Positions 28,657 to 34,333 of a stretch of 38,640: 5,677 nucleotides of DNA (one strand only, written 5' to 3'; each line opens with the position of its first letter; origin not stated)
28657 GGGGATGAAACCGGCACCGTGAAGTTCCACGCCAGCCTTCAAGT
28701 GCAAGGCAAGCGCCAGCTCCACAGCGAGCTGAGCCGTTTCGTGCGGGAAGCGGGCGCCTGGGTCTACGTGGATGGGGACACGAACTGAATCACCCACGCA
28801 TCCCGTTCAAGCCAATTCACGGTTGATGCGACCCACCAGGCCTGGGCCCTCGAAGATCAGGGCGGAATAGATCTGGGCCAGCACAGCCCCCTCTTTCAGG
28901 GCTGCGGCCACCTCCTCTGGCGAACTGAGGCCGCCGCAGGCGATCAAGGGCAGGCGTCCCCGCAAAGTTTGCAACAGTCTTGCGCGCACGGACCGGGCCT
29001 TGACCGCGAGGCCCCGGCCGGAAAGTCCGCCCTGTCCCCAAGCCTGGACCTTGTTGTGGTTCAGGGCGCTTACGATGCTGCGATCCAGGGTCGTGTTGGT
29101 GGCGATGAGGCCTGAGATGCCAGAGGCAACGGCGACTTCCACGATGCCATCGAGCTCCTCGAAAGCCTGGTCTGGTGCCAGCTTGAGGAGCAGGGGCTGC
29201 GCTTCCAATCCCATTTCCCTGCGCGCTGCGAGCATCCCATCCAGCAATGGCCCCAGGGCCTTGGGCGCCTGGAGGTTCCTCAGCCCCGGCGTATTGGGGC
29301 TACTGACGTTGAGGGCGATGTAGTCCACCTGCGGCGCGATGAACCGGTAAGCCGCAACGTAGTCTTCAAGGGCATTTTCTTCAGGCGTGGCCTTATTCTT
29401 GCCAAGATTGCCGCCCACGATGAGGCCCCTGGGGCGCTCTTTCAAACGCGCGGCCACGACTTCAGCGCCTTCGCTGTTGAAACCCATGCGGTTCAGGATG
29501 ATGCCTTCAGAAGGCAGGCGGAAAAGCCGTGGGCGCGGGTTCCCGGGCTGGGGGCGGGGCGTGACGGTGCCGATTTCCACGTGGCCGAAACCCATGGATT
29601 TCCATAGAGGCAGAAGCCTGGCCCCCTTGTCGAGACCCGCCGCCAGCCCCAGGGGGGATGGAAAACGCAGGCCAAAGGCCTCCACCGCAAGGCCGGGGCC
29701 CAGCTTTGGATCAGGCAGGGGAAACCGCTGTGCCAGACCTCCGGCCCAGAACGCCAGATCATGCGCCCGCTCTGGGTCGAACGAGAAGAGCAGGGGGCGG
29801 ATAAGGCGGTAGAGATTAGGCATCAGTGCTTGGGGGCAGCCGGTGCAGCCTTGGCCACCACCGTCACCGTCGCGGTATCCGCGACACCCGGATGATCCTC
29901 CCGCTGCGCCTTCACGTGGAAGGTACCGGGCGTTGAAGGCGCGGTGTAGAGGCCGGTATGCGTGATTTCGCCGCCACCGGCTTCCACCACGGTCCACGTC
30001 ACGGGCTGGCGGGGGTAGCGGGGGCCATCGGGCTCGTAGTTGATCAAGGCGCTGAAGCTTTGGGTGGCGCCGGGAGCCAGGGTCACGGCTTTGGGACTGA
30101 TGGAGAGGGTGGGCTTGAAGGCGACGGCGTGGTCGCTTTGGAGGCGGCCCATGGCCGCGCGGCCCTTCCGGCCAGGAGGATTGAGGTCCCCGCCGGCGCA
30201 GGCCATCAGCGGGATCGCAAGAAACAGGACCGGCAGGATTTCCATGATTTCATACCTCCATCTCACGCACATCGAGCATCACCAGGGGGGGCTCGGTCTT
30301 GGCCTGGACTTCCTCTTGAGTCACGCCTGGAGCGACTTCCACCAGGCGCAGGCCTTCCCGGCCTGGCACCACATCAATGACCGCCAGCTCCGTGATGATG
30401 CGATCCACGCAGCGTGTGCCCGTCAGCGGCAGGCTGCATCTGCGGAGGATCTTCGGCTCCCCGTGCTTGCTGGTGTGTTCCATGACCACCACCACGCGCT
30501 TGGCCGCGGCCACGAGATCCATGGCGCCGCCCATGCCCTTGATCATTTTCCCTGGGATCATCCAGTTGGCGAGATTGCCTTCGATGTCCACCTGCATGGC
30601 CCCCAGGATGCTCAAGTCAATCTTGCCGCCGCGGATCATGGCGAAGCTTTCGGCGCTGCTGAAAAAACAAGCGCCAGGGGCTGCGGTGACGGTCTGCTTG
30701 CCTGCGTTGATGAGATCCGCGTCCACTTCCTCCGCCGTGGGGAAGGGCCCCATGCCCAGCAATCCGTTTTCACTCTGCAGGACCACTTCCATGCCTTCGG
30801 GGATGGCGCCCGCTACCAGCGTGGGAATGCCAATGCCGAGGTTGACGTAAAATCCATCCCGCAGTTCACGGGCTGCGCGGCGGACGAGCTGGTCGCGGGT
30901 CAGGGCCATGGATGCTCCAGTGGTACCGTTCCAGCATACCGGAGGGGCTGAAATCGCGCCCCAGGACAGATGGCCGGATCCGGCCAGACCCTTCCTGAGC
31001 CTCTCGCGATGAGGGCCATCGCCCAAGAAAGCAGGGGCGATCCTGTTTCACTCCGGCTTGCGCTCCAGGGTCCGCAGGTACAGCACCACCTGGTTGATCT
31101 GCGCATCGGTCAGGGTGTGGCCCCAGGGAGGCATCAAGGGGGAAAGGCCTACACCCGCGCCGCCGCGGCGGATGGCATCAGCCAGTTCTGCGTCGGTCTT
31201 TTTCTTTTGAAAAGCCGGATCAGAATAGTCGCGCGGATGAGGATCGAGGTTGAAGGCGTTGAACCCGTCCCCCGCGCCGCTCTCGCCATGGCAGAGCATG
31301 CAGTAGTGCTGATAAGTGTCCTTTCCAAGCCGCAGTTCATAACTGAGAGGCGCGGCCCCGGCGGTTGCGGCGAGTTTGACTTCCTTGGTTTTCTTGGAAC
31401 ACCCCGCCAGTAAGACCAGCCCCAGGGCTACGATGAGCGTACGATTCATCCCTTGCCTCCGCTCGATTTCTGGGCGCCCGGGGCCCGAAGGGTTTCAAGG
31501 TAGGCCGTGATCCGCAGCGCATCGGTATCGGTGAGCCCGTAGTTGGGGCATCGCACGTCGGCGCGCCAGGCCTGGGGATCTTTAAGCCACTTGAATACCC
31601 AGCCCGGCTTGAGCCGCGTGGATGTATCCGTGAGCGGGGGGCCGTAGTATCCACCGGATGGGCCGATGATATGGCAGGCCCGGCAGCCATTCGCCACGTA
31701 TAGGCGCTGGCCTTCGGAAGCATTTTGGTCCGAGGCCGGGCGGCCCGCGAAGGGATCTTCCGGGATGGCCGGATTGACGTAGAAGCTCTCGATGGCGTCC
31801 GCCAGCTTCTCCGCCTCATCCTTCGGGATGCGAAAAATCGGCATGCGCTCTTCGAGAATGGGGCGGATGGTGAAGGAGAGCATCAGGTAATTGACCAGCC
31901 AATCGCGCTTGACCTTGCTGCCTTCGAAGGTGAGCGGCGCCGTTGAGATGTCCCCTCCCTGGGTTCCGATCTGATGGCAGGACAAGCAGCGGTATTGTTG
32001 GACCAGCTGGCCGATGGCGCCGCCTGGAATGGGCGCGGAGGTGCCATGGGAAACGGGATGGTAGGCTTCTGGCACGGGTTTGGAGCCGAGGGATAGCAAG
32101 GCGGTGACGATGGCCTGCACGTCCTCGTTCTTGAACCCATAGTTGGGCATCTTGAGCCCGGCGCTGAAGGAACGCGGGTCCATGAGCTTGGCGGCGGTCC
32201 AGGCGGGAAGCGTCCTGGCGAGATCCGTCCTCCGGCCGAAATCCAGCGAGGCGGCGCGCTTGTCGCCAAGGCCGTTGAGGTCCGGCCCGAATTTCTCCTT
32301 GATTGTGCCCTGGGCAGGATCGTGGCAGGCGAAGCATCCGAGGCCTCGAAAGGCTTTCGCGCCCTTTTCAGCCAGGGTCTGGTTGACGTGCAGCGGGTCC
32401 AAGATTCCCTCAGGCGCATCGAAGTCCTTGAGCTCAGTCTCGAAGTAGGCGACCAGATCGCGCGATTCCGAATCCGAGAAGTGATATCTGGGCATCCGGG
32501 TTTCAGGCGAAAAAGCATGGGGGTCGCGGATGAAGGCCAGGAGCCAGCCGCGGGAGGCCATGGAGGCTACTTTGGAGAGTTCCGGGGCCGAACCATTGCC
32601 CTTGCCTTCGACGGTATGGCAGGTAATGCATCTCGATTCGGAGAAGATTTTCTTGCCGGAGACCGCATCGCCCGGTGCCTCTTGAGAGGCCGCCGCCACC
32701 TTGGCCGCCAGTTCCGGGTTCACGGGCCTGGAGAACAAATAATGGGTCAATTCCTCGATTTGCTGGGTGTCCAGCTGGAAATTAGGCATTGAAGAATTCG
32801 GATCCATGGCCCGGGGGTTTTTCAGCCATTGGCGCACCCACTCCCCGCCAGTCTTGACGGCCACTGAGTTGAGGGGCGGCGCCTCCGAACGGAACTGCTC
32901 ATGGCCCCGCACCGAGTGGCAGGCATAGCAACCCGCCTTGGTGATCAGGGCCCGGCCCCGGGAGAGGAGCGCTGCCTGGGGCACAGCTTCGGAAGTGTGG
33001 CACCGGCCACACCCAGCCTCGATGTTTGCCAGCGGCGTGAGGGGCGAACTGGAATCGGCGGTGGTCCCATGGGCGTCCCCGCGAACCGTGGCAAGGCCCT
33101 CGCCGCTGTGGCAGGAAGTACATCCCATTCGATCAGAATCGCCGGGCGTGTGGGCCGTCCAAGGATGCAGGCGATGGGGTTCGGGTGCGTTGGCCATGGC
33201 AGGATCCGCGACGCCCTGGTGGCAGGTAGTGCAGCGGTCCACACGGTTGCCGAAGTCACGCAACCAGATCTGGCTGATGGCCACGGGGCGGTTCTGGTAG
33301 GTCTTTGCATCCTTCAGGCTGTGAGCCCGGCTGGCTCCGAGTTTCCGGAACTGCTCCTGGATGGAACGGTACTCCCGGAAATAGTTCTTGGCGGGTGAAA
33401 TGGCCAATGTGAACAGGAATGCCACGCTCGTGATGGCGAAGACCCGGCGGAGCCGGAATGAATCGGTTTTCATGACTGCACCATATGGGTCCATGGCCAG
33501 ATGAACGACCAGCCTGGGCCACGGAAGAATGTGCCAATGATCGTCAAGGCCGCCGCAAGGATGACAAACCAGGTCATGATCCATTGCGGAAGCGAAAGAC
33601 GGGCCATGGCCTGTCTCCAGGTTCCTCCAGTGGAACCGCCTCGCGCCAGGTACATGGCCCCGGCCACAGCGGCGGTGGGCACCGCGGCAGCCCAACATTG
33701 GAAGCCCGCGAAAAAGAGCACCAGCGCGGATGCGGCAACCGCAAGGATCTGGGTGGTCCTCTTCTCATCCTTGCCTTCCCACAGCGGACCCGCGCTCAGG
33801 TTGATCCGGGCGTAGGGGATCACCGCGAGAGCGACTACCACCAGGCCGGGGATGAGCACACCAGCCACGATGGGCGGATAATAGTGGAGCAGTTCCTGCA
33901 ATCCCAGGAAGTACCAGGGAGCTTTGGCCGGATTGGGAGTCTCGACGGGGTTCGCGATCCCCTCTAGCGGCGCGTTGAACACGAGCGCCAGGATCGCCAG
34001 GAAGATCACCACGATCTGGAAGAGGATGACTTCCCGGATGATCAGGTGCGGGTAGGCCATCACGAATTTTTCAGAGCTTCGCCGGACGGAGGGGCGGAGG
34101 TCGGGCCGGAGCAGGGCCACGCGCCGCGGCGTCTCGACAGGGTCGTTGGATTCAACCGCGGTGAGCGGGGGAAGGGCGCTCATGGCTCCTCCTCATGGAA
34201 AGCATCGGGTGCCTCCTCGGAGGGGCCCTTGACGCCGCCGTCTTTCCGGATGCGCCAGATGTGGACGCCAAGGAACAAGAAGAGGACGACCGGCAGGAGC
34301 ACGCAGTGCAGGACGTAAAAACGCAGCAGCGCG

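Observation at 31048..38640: Eight-gene operon joining a Rieske/cytochrome b6-type complex to a GltD-like NAD(P)H flavoprotein, a cupredoxin, nine c-haems and an outer-membrane barrel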

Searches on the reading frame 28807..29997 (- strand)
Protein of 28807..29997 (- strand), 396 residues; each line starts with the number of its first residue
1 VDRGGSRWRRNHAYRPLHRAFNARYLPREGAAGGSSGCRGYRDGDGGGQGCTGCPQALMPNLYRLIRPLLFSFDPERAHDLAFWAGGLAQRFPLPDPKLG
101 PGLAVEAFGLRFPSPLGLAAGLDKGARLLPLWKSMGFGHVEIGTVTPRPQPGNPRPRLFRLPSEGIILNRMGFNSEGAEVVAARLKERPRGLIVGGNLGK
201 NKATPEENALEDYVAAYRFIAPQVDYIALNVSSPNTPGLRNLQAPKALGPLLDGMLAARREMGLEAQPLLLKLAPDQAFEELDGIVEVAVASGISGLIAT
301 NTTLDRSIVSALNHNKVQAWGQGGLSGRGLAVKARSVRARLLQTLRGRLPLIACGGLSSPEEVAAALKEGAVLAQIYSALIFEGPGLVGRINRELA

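Call 65: search_protein_families(library=pfam, proteins=[window:28807-29997:-], max_evalue=0.00001)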
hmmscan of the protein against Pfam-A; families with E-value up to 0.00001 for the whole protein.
window:28807-29997:- (396 aa): 1 family
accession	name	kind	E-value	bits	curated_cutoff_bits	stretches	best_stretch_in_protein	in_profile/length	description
PF01180.27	DHO_dh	-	2.2e-66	224.5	27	1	103-395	2-287/291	Dihydroorotate dehydrogenase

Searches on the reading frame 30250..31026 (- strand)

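Call 65: search_protein_families(library=pfam, proteins=[window:30250-31026:-], max_evalue=0.00001)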
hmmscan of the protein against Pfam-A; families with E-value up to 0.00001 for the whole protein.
window:30250-31026:- (258 aa): 2 families
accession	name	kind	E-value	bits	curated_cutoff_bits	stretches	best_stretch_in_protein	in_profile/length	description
PF01144.29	CoA_trans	-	8.4e-52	176.1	23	1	46-242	3-216/217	Coenzyme A transferase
PF13336.12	AcetylCoA_hyd_C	-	8.6e-07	29.4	23.7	1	138-219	36-126/154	Acetyl-CoA hydrolase/transferase C-terminal domain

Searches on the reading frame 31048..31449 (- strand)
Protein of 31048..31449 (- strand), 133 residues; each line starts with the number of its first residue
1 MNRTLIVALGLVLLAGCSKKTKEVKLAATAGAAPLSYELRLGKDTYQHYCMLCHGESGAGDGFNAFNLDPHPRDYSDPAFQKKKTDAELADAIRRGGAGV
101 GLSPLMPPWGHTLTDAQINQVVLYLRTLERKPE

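Call 3: search_protein_families(library=pfam, proteins=[window:31048-31449:-], max_evalue=0.01)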
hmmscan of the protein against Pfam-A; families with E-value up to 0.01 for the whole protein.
window:31048-31449:- (133 aa): 2 families
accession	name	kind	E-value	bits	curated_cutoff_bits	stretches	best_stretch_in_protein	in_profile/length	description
PF13442.11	Cytochrome_CBB3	-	1.2e-12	48.4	27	1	39-125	3-68/68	Cytochrome C oxidase, cbb3-type, subunit III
PF00034.26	Cytochrom_C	-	2.5e-09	38.8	21.3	1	41-128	3-89/90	Cytochrome c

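Call 95: search_protein_families(library=ncbifam, proteins=[window:31048-31449:-], max_evalue=0.01)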
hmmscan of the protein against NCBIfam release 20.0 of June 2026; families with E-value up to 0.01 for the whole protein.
window:31048-31449:- (133 aa): 6 families
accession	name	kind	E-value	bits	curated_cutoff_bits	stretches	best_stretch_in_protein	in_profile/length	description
NF033864.1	cytochrome579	equivalog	1.3e-07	31.5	280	1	49-128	61-139/179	cytochrome 579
TIGR00782.1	ccoP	equivalog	5e-05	22.7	179.95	1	39-129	107-193/285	cytochrome-c oxidase, cbb3-type subunit III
NF011054.0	PRK14486.1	equivalog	7.2e-05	22.4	447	1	25-130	201-292/294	putative bifunctional cbb3-type cytochrome c oxidase subunit II/cytochrome c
NF050122.1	bc1_QcrC_actin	exception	0.0034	16.7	200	1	4-60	8-62/253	cytochrome bc1 complex diheme cytochrome c subunit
NF045774.1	cytochro_C551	exception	0.0041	17.1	118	1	6-60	7-60/110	cytochrome c551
TIGR03872.1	cytochrome_MoxG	equivalog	0.0073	16.4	147.8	0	21-131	23-124/133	cytochrome c(L), periplasmic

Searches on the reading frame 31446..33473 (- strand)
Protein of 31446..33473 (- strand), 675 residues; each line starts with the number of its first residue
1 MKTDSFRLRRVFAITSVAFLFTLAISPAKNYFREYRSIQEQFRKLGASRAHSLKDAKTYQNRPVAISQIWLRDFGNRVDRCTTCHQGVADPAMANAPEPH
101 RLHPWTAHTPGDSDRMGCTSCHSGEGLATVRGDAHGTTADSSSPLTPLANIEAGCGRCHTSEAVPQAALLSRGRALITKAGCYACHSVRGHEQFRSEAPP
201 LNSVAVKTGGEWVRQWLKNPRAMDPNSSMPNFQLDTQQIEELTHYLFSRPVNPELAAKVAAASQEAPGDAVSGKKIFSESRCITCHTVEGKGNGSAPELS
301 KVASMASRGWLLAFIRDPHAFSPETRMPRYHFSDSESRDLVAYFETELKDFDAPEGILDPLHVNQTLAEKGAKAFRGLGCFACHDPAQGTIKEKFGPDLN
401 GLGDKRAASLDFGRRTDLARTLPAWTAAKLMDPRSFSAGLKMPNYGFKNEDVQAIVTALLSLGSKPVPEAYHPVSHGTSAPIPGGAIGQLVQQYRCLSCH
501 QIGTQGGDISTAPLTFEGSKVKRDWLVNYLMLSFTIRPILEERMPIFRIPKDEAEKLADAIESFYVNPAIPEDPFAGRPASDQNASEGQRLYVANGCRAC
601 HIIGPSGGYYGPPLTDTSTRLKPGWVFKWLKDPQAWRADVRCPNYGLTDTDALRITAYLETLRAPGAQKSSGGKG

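Call 3: search_protein_families(library=pfam, proteins=[window:31446-33473:-], max_evalue=0.01)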
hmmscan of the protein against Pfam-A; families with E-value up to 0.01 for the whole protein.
window:31446-33473:- (675 aa): 8 families
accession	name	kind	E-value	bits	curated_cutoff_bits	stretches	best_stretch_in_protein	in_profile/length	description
PF00034.26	Cytochrom_C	-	2.4e-37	128.6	21.3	4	271-345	2-87/90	Cytochrome c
PF13442.11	Cytochrome_CBB3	-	2e-23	82.9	27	2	270-343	3-67/68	Cytochrome C oxidase, cbb3-type, subunit III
PF02433.20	FixO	-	1.2e-14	54.7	29.6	0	296-339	103-146/219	Cytochrome C oxidase, mono-heme subunit/FixO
PF14522.11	Cytochrome_C7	-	7.4e-09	35.7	24.8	0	114-186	12-66/67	Cytochrome c7 and related cytochrome c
PF09699.15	Paired_CXXCH_1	-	1.3e-08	34.8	20.6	1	152-187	5-37/41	Doubled CXXCH motif (Paired_CXXCH_1)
PF22113.1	Mtrc-MtrF_II-IV_dom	-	2.5e-07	30.8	30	0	74-128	116-169/176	Outer membrane cytochrome MtrC/MtrF-like, domains II/IV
PF14537.11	Cytochrom_c3_2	-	4.3e-07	30.7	25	1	77-124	25-66/79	Cytochrome c3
PF13435.11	Cytochrome_C554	-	0.0031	18.9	20.8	0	137-187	20-84/84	Cytochrome c554 and c-prime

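Call 70: search_solved_structures(query=window:31446-33473:-, max_evalue=0.01)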
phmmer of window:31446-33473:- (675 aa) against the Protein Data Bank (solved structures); distinct sequences matched with E-value up to 0.01: 7.
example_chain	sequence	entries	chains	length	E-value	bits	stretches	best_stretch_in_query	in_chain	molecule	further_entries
8ed4_I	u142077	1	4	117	1.2e-05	27.2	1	365-472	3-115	C-type cytochrome c552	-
3o0r_C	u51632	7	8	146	3.9e-05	25.5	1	269-345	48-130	Nitric oxide reductase subunit C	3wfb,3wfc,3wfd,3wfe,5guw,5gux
6btm_A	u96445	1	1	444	0.00086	21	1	250-317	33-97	Alternative Complex III subunit A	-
9g83_u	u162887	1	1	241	0.0014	20.3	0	288-336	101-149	Cytochrome c oxidase, cbb3-type, subunit II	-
1h31_B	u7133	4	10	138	0.0025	19.5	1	259-345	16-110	CYTOCHROME C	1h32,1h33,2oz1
2yev_B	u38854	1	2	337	0.0055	18.4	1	368-460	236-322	CYTOCHROME C OXIDASE SUBUNIT 2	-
8smr_G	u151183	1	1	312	0.0079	17.9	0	265-302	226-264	Cbb3-type cytochrome c oxidase subunit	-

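Call 95: search_protein_families(library=ncbifam, proteins=[window:31446-33473:-], max_evalue=0.01)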
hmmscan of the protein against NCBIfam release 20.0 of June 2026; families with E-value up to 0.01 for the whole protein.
window:31446-33473:- (675 aa): 20 families
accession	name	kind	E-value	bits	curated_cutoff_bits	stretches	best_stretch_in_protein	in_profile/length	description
TIGR04485.1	thiosulf_SoxX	equivalog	1.5e-34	118.6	61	4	179-248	2-77/78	sulfur oxidation c-type cytochrome SoxX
TIGR02603.1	CxxCH_TIGR02603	domain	1.3e-19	70.5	68.15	2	268-319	1-51/134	putative heme-binding domain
NF040971.1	cytc_ExtS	equivalog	2.3e-19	69.6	100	1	257-457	65-260/262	selenite/tellurite reduction operon c-type cytochrome lipoprotein ExtS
NF050122.1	bc1_QcrC_actin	exception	7.3e-15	55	200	2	162-302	33-172/253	cytochrome bc1 complex diheme cytochrome c subunit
NF011055.0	PRK14487.1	subfamily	1.1e-14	54.5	218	2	199-238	110-150/212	cbb3-type cytochrome c oxidase subunit II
NF011054.0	PRK14486.1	equivalog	2.6e-11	43.6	447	2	151-234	59-140/294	putative bifunctional cbb3-type cytochrome c oxidase subunit II/cytochrome c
NF045774.1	cytochro_C551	exception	3.4e-11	43.1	118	1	265-340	34-102/110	cytochrome c551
TIGR00781.1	ccoO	equivalog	6.3e-11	42.4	200.65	0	198-236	103-141/232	cytochrome-c oxidase, cbb3-type subunit II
NF045773.1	cytochro_C550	exception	9e-11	41.8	125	0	270-334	49-106/118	cytochrome c550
TIGR00782.1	ccoP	equivalog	2.2e-10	40.3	179.95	1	170-295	105-227/285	cytochrome-c oxidase, cbb3-type subunit III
NF043008.1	Cyt550_Brdyrhiz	equivalog_domain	2.1e-09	37.6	240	1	371-451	30-112/131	cytochrome c-550 CycA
NF011053.0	PRK14485.1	subfamily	2.9e-09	35.7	1080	0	153-234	549-628/716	putative bifunctional cbb3-type cytochrome c oxidase subunit I/II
TIGR03508.1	decahem_SO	subfamily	5.7e-06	26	192.2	1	79-192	3-107/258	DmsE family decaheme c-type cytochrome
TIGR04494.1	c550_PedF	equivalog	2.2e-05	24.4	122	0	273-330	54-111/133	cytochrome c-550 PedF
NF041028.1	decahem_GSU2203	exception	0.00022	20.5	325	1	79-193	37-139/317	GSU2203 family decaheme c-type cytochrome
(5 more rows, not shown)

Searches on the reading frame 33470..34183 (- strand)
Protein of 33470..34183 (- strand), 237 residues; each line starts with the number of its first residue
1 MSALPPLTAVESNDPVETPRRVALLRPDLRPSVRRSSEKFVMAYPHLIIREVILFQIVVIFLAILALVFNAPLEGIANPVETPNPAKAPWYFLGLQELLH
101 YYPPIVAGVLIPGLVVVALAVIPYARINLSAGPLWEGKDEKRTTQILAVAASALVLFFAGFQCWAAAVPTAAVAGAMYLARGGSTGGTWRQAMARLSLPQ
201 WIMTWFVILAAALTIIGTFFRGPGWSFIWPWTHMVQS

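Call 3: search_protein_families(library=pfam, proteins=[window:33470-34183:-], max_evalue=0.01)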
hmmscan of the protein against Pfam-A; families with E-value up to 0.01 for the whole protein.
window:33470-34183:- (237 aa): 1 family
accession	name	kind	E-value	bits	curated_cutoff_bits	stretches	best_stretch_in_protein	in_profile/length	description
PF00032.22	Cytochrom_B_C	-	1.8e-05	25.3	20.7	1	77-166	2-88/102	Cytochrome b(C-terminal)/b6/petD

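Call 95: search_protein_families(library=ncbifam, proteins=[window:33470-34183:-], max_evalue=0.01)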
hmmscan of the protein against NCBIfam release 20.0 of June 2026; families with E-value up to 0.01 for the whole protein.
window:33470-34183:- (237 aa): 2 families
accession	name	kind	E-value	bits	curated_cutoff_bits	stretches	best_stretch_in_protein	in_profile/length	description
NF040970.1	memb_ExtQ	equivalog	1.2e-16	61.2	150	2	43-157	4-115/134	selenite/tellurite reduction operon b-type cytochrome membrane protein ExtQ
NF008502.0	PRK11412.1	equivalog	0.00056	19.1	370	1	113-178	288-353/433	uracil/xanthine transporter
